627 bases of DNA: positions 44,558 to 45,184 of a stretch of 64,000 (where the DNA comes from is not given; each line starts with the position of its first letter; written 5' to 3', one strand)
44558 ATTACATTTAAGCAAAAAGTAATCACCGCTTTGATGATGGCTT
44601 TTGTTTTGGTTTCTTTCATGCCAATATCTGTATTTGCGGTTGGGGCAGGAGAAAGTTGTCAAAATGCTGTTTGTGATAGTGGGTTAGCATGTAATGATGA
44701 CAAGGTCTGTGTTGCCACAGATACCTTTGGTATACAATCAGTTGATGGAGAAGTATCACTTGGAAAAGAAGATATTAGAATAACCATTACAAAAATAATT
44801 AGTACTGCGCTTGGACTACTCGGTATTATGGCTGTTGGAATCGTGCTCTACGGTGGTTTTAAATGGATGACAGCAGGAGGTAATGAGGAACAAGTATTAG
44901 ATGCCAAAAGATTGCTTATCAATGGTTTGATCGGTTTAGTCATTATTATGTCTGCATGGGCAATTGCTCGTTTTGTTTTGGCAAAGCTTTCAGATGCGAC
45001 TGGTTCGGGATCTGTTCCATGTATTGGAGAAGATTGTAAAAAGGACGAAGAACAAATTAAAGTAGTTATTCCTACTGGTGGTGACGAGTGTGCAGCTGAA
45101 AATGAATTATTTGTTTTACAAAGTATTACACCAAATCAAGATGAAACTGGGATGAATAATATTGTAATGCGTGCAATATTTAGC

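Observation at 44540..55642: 3700-aa giant protein and its 697-aa upstream neighbour share a VirB2/TrbC-like two-helix pilin N-terminus. The giant carries at least 8 Myxococcus-type cysteine-rich repeats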

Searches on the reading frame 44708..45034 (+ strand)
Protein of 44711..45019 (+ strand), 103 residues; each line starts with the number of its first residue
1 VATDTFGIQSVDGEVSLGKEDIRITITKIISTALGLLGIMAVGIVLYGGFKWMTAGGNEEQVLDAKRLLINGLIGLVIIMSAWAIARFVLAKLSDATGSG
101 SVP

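Call 27: search_protein_representatives(protein=window:44711-45019:+)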
Query: 103 residues. Proteins with E-value up to 0.001 (for the whole library): 25601; up to 1e-10: 4834; up to 1e-30: 13. The best 150 are listed.
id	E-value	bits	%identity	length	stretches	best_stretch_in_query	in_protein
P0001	4.9e-54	196.8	100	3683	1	1-103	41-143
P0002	1.3e-46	173.0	34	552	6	20-91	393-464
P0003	2.1e-42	159.5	34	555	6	26-92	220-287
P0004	2.2e-38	146.6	31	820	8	3-98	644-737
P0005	4.7e-36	139.1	33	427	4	22-89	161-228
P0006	6.8e-35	135.4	31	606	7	18-85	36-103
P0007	3.9e-34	133.0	65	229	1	3-103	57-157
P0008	6.5e-34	132.3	35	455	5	26-90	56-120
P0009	2.5e-32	127.2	32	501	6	25-90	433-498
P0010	7.4e-32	125.7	64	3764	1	3-103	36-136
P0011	8.3e-32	125.5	66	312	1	4-103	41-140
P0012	3.8e-31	123.4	66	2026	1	4-102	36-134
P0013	5.9e-31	122.8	40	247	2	5-98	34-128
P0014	1.3e-30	121.7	58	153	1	3-103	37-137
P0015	6.4e-30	119.5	41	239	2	11-100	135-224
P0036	2.8e-27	111.0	58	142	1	2-102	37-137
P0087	6.9e-25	103.3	54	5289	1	3-101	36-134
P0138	4.2e-23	97.6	58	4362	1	5-99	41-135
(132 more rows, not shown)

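Call 31: find_encoding_contigs(protein=P0010, flank=10000, max_places=4)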
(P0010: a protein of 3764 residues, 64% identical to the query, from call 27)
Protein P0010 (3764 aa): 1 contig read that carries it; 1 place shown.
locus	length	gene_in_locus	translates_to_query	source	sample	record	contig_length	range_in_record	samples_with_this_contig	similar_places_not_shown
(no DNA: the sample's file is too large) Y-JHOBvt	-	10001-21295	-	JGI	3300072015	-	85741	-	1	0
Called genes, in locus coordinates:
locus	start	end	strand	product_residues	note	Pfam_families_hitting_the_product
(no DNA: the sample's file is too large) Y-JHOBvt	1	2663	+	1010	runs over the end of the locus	PF02463:SMC_N, PF13175:AAA_15, PF13304:AAA_21 (weak), PF13476:AAA_23, PF06470:SMC_hinge, PF13304:AAA_21 (weak)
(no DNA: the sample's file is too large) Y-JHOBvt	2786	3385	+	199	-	-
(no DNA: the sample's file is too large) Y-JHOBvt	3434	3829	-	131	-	PF05641:Agenet (faint), PF15057:DUF4537 (weak), PF09465:LBR_tudor (weak), PF18115:Tudor_3 (weak)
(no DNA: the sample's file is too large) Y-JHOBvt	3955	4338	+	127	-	PF13083:KH_KhpA-B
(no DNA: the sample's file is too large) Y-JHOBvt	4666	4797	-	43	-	-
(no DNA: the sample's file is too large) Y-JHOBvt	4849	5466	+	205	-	PF10502:Peptidase_S26, PF00717:Peptidase_S24 (faint)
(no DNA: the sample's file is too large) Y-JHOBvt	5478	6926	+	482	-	PF13393:tRNA-synt_His, PF00587:tRNA-synt_2b, PF03129:HGTP_anticodon (weak)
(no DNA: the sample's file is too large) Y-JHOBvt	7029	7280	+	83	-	-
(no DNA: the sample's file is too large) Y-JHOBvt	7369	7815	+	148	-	PF09424:YqeY, PF02637:GatB_Yqey (weak)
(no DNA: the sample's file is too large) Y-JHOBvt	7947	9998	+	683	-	PF18895:T4SS_pilin, PF13205:Big_5 (faint)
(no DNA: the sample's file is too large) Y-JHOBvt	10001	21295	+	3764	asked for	PF18895:T4SS_pilin, PF01833:TIG (faint), PF13205:Big_5 (weak)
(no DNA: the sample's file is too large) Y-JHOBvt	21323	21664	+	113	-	PF18884:TSP3_bac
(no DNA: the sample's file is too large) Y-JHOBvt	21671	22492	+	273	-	PF18884:TSP3_bac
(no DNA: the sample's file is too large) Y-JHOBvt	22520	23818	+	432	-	-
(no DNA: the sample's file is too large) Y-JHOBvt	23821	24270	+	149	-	PF02130:YbeY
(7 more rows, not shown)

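Call 33: find_encoding_contigs(protein=P0087, flank=10000, max_places=3)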
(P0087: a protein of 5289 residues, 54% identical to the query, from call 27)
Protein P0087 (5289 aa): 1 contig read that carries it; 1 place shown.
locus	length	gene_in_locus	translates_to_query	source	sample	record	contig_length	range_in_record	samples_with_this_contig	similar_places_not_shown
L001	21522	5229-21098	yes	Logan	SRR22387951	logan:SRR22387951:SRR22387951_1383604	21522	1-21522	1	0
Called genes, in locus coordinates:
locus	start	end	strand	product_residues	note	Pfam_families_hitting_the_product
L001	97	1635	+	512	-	PF13393:tRNA-synt_His, PF00587:tRNA-synt_2b, PF03129:HGTP_anticodon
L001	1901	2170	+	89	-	-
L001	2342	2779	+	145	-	PF09424:YqeY, PF02637:GatB_Yqey (faint)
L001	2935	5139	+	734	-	PF18895:T4SS_pilin, PF13205:Big_5 (faint)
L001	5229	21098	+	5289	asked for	PF18895:T4SS_pilin, PF13205:Big_5 (faint), PF13385:Laminin_G_3 (weak)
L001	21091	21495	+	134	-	PF18884:TSP3_bac (weak)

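Call 34: find_encoding_contigs(protein=P0138, flank=10000, max_places=3)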
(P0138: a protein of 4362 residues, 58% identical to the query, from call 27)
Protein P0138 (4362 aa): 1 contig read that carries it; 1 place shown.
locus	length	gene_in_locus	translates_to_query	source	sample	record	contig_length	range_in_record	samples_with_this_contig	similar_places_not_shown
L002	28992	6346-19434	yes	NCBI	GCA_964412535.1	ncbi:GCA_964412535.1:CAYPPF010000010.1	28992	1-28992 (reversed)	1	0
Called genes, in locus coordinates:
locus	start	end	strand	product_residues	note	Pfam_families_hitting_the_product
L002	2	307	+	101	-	?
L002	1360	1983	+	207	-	PF10502:Peptidase_S26, PF00717:Peptidase_S24 (faint)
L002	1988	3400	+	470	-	PF13393:tRNA-synt_His, PF00587:tRNA-synt_2b, PF03129:HGTP_anticodon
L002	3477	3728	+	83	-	-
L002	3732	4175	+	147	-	PF09424:YqeY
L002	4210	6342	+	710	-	PF18895:T4SS_pilin (weak), PF13205:Big_5 (faint)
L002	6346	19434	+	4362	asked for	PF18895:T4SS_pilin, PF13205:Big_5 (faint), PF13385:Laminin_G_3, PF01833:TIG (faint)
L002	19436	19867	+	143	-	PF18884:TSP3_bac (weak)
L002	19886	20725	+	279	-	PF18884:TSP3_bac (faint)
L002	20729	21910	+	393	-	-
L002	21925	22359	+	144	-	PF02130:YbeY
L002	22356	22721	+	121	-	PF01219:DAGK_prokar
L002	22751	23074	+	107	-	-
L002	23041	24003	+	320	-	PF02491:SHS2_FTSA, PF06723:MreB_Mbl, PF14450:FtsA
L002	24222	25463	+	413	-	PF00091:Tubulin, PF12327:FtsZ_C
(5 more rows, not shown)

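Call 38: search_solved_structures(query=A1, max_evalue=10, show_alignments=3)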
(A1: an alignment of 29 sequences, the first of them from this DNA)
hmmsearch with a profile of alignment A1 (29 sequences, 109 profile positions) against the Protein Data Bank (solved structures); distinct sequences matched with E-value up to 10: 2.
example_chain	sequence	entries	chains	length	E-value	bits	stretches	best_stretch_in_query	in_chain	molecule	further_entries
9wcx_m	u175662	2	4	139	0.29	14.1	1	37-96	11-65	Cytochrome c oxidase polypeptide 4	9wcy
8hdv_A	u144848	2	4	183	4.1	10.4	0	9-42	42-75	De novo design cavitated protein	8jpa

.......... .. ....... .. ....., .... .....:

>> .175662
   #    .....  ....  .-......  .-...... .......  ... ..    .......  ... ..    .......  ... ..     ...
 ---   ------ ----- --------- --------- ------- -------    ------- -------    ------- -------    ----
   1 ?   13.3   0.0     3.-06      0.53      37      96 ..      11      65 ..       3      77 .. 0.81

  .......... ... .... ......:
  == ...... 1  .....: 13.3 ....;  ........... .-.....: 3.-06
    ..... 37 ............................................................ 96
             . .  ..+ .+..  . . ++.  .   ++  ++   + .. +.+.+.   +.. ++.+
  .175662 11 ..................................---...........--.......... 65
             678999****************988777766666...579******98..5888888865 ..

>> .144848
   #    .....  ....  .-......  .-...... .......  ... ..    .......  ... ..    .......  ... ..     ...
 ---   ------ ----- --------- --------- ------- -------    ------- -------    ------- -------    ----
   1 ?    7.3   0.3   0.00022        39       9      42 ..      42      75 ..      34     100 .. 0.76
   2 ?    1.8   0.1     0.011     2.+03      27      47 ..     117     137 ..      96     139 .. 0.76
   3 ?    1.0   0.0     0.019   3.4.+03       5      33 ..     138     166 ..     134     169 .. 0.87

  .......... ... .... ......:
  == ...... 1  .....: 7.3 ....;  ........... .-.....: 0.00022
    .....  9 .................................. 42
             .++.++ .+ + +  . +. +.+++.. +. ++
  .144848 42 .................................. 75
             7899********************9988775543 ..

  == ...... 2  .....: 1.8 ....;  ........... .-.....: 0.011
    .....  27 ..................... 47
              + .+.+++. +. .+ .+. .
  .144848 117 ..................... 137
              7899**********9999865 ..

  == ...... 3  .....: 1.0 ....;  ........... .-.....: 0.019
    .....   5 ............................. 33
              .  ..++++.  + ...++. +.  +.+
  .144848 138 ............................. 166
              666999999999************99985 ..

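Call 40: search_protein_families(library=pfam, alignment_id=A1, max_evalue=1)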
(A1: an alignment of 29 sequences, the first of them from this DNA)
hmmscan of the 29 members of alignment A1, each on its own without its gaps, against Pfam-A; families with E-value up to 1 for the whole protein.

A. member 1, seq(109 aa): 2 families
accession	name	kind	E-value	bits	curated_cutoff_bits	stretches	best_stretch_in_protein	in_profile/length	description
PF18895.5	T4SS_pilin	-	2.6e-11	43.9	26.6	1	26-90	8-71/71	Type IV secretion system pilin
PF04956.18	TrbC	-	0.0039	17.8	27.9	1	26-88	40-96/98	TrbC/VIRB2 pilin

B. families by the number of members that match (of 29 scanned): 40 families (the first 25 are shown)
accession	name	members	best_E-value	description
PF18895.5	T4SS_pilin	29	4.1e-12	Type IV secretion system pilin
PF04956.18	TrbC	9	0.00031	TrbC/VIRB2 pilin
PF04290.18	DctQ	7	0.0053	Tripartite ATP-independent periplasmic transporters, DctQ component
PF15879.10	MWFE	7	0.27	NADH-ubiquinone oxidoreductase MWFE subunit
PF04479.18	RTA1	5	0.012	RTA1 like protein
PF04341.17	DUF485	4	0.033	Protein of unknown function, DUF485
PF10951.13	DUF2776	3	0.015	Protein of unknown function (DUF2776)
PF19297.4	QcrA_N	2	0.043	QcrA subunit N-terminal region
PF12698.13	ABC2_membrane_3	2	0.066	ABC-2 family transporter protein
PF20563.3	DUF6773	2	0.084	Family of unknown function (DUF6773)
PF19607.4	DUF6112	2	0.096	Family of unknown function (DUF6112)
PF06024.17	Orf78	2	0.5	Orf78 (ac78)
PF05545.16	FixQ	1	0.016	Cbb3-type cytochrome oxidase component FixQ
PF06570.16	DUF1129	1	0.017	Protein of unknown function (DUF1129)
PF19606.4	DUF6111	1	0.02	Family of unknown function (DUF6111)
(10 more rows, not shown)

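Call 43: predict_structure(alignment_id=A1)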
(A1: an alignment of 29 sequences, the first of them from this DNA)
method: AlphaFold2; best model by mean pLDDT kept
length: 109 residues; sequences in the alignment: 29
mean_pLDDT: 77.2   pTM: 0.56
mean pLDDT of the five models: 77.2, 76.7, 75.9, 74.5, 74.3
residues with pLDDT >= 90: 45; 70-90: 30; 50-70: 21; < 50: 13
segments of 3 or more residues with pLDDT < 50: 102-105, 107-109
pLDDT, mean of each block of 10 residues (from residue 1): 53 51 75 91 93 89 92 94 89 72 48
secondary structure, 60 per line:
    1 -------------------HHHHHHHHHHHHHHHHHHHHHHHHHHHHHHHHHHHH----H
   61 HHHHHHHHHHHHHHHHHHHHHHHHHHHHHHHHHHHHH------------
elements in order: H20-55 H60-97

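Call 46: fold_search(model_id=the predicted structure, library=pdb)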
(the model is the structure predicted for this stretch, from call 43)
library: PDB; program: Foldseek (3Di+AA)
matches with E <= 10: 159; with E <= 0.001: 0
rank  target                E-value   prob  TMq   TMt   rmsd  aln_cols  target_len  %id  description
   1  9vub_A                4.6e-01  0.99  0.65  0.20   5.4        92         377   14  channel C complex with 3 (released 2026-03-11)
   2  9vub_C                1.1e+00  0.97  0.67  0.20   5.4        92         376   12  channel C complex with 3 (released 2026-03-11)
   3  1a91_MODEL_1_A        1.1e+00  0.87  0.52  0.67   3.0        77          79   16  SUBUNIT C OF THE F1FO ATP SYNTHASE OF ESCHERICHIA COLI; NMR, 10 STRUCTURES (released 1998-07-01)
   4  6s1k_E                1.4e+00  0.41  0.39  0.42   4.5        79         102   15  E. coli Core Signaling Unit, carrying QQQQ receptor mutation (released 2020-01-22)
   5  4afl_C                2.1e+00  0.91  0.65  0.69   1.5        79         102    6  The crystal structure of the ING4 dimerization domain reveals the functional organization of the ING family of chromat (released 2012-02-22)
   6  5j73_C                2.1e+00  0.72  0.50  0.68   2.4        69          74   17  De novo design of protein homo-oligomers with modular hydrogen bond network-mediated specificity (released 2016-05-25)
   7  1urf_MODEL_1_A        2.4e+00  0.20  0.32  0.39   4.9        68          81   13  HR1b domain from PRK1 (released 2003-11-06)
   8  4afl_E                2.9e+00  0.85  0.64  0.69   1.7        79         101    6  The crystal structure of the ING4 dimerization domain reveals the functional organization of the ING family of chromat (released 2012-02-22)
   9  3teq_A                2.9e+00  0.63  0.53  0.57   3.7        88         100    8  Crystal structure of SOAR domain (released 2012-04-11)
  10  6he3_A                2.9e+00  0.23  0.35  0.12   5.0        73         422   12  Pseudomonas aeruginosa Seryl-tRNA Synthetase in Complex with 5'-O-(N-(L-seryl)-sulfamoyl)cytidine (released 2019-12-04)
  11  1l6t_MODEL_1_A        2.9e+00  0.14  0.34  0.41   5.6        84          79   15  STRUCTURE OF ALA24/ASP61 TO ASP24/ASN61 SUBSTITUTED SUBUNIT C OF ESCHERICHIA COLI ATP SYNTHASE (released 2002-07-24)
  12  8tun_H                3.1e+00  0.10  0.23  0.13  24.9        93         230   11  S. thermodepolymerans KpsM-KpsE in Glycolipid 1 state with rigid body fitted KpsT (released 2024-04-17)
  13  3lsq_A                3.3e+00  0.69  0.57  0.16   2.1        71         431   13  Trypanosoma brucei seryl-tRNA synthetase (released 2010-03-02)
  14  2y39                  3.3e+00  0.63  0.51  0.51   7.1        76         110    9  Ni-bound form of Cupriavidus metallidurans CH34 CnrXs (released 2011-03-30)
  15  5v6p_A                3.3e+00  0.63  0.63  0.27   6.7        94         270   15  CryoEM structure of the ERAD-associated E3 ubiquitin-protein ligase HRD1 (released 2017-08-16)
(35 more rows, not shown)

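Call 54: find_encoding_contigs(protein=P0036, flank=10000, max_places=3)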
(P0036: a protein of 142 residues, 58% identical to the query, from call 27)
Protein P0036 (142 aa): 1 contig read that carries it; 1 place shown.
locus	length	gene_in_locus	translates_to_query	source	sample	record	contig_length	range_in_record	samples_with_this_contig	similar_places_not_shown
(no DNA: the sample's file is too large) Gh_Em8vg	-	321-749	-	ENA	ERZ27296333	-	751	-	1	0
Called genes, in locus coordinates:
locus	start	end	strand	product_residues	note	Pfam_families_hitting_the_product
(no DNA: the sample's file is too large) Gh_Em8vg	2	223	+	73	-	?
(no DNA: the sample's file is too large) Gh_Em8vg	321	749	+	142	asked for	PF18895:T4SS_pilin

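Call 55: find_encoding_contigs(protein=P0014, flank=10000, max_places=3)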
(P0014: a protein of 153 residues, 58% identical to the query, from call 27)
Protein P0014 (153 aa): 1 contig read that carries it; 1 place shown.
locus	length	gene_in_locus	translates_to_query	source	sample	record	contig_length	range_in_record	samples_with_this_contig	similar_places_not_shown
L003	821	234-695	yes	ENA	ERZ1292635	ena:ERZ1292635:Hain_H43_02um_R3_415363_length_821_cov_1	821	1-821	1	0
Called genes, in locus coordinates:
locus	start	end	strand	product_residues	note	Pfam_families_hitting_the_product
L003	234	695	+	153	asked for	PF18895:T4SS_pilin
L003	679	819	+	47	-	?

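Call 77: find_encoding_contigs(protein=P0002, flank=10000, max_places=3)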
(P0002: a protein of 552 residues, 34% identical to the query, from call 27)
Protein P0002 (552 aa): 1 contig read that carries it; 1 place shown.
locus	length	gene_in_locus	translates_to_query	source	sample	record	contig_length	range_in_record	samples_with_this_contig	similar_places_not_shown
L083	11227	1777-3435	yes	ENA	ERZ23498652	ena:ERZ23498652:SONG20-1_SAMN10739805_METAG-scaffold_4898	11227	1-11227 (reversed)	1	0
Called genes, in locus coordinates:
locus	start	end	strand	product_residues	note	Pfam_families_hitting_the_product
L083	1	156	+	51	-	?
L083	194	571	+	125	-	PF18895:T4SS_pilin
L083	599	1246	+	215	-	PF18895:T4SS_pilin (weak)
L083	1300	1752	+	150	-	PF18895:T4SS_pilin (weak)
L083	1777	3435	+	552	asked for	PF02322:Cyt_bd_oxida_II (faint), PF04956:TrbC (faint), PF18895:T4SS_pilin, PF27259:AF_1499 (faint), PF18895:T4SS_pilin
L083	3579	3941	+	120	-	PF18895:T4SS_pilin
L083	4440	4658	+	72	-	-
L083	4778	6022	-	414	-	-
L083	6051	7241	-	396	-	-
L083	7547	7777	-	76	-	-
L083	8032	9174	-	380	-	PF13439:Glyco_transf_4, PF13579:Glyco_trans_4_4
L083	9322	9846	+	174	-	-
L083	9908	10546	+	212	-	-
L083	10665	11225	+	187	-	?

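Call 90: search_dna_similar(query=window:44711-45019:+, collection=plasmids, mode=protein, max_evalue=10, max_rows=15)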
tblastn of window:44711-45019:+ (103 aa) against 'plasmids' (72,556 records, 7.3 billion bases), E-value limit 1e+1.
Records with a match: 2; places in all: 2; records where one place covers at least 80% of the query: 1.
Best place of each record, by identity: <60% 2.
By first word of the organism name: Pontibacillus 1; Rubrobacter 1.
By predicted mobility (MOB-suite, as given by PLSDB): non-mobilizable 2.
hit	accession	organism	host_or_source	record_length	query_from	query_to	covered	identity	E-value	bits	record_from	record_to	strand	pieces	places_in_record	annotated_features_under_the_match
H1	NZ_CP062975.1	Pontibacillus sp. ALD_SL1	mangrove mud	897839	2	90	86%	34.8%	2e-1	37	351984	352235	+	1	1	Mbov_0395 family pilin-like conjugal transfer protein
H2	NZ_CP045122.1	Rubrobacter marinus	single pure culture,marine sediment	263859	20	67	47%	39.6%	2e+0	34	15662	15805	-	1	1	hypothetical protein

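Call 91: get_annotated_region(hit=H1, flank=12000)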
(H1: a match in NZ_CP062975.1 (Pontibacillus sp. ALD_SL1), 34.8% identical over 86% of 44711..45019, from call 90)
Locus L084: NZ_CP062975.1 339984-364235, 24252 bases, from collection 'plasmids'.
description: Pontibacillus sp. ALD_SL1 plasmid unnamed, complete sequence
organism: Pontibacillus sp. ALD_SL1 (NCBI taxid 2777185)
taxonomy: Bacteria; Bacillota; Bacilli; Bacillales; Bacillaceae; Pontibacillus; Pontibacillus sp. ALD SL1
host: -; source: mangrove mud; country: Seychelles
typing (MOB-suite, as given by PLSDB): non-mobilizable
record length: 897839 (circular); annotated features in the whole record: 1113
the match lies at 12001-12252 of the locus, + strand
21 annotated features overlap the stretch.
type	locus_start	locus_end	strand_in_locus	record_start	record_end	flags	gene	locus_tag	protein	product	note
CDS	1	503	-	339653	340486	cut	-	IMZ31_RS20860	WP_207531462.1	sigma factor-like helix-turn-helix DNA-binding protein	GO:0006352 - DNA-templated transcription initiation [Evidence IEA]; GO:0006355 - regulation of DNA-templated ...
CDS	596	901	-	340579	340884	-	-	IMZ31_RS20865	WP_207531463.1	hypothetical protein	-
CDS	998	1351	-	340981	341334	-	-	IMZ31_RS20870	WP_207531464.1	hypothetical protein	-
CDS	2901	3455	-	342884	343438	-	-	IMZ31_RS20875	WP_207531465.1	hypothetical protein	-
CDS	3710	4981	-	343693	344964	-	-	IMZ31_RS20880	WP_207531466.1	hypothetical protein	-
CDS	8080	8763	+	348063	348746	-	-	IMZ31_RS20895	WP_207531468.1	chemotaxis protein CheW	GO:0006935 - chemotaxis [Evidence IEA]; GO:0007165 - signal transduction [Evidence IEA]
CDS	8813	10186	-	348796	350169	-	-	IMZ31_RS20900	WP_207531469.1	hypothetical protein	-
CDS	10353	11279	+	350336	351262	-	-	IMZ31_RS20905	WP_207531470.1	hypothetical protein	-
CDS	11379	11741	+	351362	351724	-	-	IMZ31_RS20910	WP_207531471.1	hypothetical protein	-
CDS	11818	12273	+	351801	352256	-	-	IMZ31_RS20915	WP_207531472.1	Mbov_0395 family pilin-like conjugal transfer protein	-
CDS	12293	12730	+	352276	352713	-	-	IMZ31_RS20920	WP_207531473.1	hypothetical protein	-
CDS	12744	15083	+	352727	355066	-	-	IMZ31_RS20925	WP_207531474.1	hypothetical protein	-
CDS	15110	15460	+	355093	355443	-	-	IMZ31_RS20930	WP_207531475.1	hypothetical protein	-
CDS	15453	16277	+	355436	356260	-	-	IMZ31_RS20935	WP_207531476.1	hypothetical protein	-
CDS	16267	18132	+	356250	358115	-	-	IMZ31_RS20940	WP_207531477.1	VirB4-like conjugal transfer ATPase, CD1110 family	-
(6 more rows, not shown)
